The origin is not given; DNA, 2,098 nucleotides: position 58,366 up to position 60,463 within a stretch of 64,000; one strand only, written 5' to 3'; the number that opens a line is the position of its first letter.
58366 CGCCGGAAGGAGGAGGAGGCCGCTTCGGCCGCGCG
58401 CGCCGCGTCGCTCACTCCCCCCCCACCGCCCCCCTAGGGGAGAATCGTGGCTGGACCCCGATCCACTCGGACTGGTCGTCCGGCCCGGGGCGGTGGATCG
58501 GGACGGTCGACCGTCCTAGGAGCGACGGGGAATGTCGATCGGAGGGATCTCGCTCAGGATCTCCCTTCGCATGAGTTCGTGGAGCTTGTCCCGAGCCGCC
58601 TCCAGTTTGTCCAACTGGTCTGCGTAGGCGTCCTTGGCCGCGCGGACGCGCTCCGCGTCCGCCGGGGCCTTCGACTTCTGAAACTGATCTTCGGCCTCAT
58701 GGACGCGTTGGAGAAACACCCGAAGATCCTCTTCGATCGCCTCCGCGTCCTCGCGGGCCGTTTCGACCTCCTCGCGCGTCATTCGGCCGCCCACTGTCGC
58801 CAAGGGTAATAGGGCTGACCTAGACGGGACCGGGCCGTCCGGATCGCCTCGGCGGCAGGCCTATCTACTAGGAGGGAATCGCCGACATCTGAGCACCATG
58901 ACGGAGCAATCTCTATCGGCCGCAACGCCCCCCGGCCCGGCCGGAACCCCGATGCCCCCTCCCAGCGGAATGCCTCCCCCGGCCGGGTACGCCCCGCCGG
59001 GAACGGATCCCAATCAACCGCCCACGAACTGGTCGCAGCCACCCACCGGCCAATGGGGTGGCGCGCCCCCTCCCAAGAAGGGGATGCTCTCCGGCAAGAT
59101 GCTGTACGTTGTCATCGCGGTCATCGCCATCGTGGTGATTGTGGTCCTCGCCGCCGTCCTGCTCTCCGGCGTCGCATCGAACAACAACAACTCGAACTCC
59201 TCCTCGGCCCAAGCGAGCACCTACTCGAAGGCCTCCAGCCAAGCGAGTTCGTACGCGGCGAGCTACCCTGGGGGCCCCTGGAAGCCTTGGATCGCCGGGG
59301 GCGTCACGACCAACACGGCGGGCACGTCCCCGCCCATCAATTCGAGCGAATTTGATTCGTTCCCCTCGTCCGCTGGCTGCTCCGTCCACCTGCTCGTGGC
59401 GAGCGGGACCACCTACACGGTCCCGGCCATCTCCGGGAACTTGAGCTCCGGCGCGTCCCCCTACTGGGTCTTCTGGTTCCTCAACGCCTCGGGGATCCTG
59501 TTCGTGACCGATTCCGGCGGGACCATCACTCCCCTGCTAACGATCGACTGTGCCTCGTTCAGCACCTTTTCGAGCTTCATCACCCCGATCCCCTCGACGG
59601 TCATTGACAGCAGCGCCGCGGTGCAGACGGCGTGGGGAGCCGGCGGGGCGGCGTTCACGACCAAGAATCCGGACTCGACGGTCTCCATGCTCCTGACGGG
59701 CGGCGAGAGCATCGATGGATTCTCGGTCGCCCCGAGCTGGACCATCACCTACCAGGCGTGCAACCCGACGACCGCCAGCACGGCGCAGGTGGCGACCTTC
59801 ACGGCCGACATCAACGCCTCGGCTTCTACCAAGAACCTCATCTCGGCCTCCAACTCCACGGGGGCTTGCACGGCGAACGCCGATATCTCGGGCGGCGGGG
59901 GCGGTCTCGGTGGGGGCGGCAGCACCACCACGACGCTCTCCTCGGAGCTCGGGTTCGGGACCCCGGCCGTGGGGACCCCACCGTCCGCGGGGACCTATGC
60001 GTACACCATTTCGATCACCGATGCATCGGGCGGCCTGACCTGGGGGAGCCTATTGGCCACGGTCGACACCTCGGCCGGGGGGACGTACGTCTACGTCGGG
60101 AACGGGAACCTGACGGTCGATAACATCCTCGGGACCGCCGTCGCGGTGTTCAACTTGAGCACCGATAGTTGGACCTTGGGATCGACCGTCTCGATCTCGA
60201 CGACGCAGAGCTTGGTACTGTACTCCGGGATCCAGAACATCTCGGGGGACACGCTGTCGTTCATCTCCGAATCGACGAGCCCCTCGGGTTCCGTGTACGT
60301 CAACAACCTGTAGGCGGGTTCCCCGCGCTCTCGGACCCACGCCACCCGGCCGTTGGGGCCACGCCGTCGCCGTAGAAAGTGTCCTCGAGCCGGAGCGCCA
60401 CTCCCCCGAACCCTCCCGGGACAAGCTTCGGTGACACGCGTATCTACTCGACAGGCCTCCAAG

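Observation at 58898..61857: Tandem paralogous type-II membrane glycoproteins with proline-rich cytoplasmic N-tails; same tail-plus-single-TM layout opens the membrane AAA+ protein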

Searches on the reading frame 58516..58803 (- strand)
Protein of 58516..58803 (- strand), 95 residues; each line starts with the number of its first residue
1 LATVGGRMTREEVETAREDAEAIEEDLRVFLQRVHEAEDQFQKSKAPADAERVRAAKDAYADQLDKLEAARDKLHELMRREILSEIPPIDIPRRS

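Call 29: search_protein_families(library=pfam, proteins=[window:58516-58803:-], max_evalue=0.01)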
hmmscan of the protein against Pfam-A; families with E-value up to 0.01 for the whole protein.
window:58516-58803:- (95 aa): 1 family
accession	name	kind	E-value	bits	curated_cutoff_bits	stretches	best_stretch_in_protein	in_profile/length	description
PF16454.10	PI3K_P85_iSH2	-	0.00036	20.6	31.5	1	9-82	43-115/161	Phosphatidylinositol 3-kinase regulatory subunit P85 inter-SH2 domain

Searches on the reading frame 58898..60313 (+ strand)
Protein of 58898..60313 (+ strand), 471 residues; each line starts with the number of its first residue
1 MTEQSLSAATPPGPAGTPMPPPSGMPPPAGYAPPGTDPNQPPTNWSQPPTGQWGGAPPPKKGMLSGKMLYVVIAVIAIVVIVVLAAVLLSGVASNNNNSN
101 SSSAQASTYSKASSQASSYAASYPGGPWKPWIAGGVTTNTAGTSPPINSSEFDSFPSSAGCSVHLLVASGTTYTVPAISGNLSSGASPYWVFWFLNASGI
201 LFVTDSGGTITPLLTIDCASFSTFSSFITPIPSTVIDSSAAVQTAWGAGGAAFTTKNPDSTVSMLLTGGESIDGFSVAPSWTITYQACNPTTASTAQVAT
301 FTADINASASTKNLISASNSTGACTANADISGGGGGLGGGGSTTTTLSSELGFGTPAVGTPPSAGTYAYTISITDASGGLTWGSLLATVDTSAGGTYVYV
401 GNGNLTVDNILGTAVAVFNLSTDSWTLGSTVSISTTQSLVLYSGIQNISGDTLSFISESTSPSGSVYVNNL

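Call 4: search_protein_families(library=pfam, proteins=[window:58898-60313:+], max_evalue=1)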
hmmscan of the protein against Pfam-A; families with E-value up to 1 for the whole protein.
window:58898-60313:+ (471 aa): 4 families
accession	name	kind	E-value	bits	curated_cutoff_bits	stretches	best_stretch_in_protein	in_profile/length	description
PF25184.1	YxzE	-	6e-06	27.6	40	1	68-115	1-46/65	YxzE-like putative bacteriocin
PF07790.16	Pilin_N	-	0.041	15.2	25.2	1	72-117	6-51/78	Archaeal Type IV pilin, N-terminal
PF08999.15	SP_C-Propep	-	0.087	13.1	25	1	41-90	15-60/96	Surfactant protein C, N terminal propeptide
PF14030.11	DUF4245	-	0.093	13.2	30.1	1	74-140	12-74/165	Protein of unknown function (DUF4245)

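Call 9: find_homologous_proteins(query=window:58898-60313:+, max_evalue=0.001)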
Query window:58898-60313:+ (471 aa): 4 proteins with E <= 0.001 among 8000 candidates.
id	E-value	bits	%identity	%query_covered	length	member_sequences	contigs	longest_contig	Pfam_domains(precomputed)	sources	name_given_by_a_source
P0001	5.6e-282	953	100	96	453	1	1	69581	-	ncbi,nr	ncbi:MAG: hypothetical protein L3K03_01105 [Thermoplasmata archaeon]|nr:hypothetical protein [Thermo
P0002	5.0e-141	489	57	95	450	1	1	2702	-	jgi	jgi:hypothetical protein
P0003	2.0e-132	460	59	74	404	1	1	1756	-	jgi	jgi:hypothetical protein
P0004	1.0e-15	76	29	43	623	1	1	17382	-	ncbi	ncbi:MAG: hypothetical protein WCA77_06350 [Thermoplasmata archaeon]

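Call 18: find_encoding_contigs(protein=P0004, flank=8000, max_places=3)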
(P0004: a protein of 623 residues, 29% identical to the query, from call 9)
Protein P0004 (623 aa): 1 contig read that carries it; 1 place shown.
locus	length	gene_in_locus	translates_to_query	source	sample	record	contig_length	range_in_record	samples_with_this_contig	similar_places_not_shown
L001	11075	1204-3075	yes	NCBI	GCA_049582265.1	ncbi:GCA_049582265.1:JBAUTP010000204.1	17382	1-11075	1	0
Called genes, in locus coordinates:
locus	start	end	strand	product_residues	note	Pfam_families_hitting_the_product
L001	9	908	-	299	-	PF01073:3Beta_HSD, PF01370:Epimerase, PF04321:RmlD_sub_bind (weak), PF05368:NmrA, PF13460:NAD_binding_10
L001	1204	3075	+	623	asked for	-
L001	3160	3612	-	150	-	-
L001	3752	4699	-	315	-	PF00248:Aldo_ket_red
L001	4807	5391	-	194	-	PF00583:Acetyltransf_1, PF13673:Acetyltransf_10 (weak), PF13508:Acetyltransf_7 (weak)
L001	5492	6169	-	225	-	-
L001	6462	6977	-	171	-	PF03473:MOSC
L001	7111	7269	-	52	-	-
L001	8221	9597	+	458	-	PF01266:DAO (faint), PF01593:Amino_oxidase, PF01946:Thi4 (faint), PF07992:Pyr_redox_2 (faint), PF13450:NAD_binding_8, PF13454:NAD_binding_9 (faint)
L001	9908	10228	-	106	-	-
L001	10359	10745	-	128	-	-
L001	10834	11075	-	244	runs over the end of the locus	PF00925:GTP_cyclohydro2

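Call 19: find_encoding_contigs(protein=P0002, flank=5000, max_places=3)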
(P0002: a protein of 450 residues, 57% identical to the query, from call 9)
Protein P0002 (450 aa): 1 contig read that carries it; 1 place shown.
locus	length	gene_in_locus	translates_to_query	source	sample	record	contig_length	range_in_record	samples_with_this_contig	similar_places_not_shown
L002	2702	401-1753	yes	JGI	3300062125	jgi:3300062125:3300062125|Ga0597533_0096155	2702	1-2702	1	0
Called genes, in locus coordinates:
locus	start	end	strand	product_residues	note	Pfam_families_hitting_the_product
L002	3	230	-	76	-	?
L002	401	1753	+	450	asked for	-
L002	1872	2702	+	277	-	?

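Call 48: search_protein_families(library=ncbifam, proteins=[window:58898-60313:+], max_evalue=0.01)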
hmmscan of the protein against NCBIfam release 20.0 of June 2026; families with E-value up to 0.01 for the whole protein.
window:58898-60313:+ (471 aa): 1 family
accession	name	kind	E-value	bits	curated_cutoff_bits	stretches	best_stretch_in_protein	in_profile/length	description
NF042931.1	SAG1386_EF1546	equivalog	0.0017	18.5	80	1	65-121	27-84/158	SAG1386/EF1546 family surface-associated protein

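Call 72: find_encoding_contigs(protein=P0003, flank=3000, max_places=2)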
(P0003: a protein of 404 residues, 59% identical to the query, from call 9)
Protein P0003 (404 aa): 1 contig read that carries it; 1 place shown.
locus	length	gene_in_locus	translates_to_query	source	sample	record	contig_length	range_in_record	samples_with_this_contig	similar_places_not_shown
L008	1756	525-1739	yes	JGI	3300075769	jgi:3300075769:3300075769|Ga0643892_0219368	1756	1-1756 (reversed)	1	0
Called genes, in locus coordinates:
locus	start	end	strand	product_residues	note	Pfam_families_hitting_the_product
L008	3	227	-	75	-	?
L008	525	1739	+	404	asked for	-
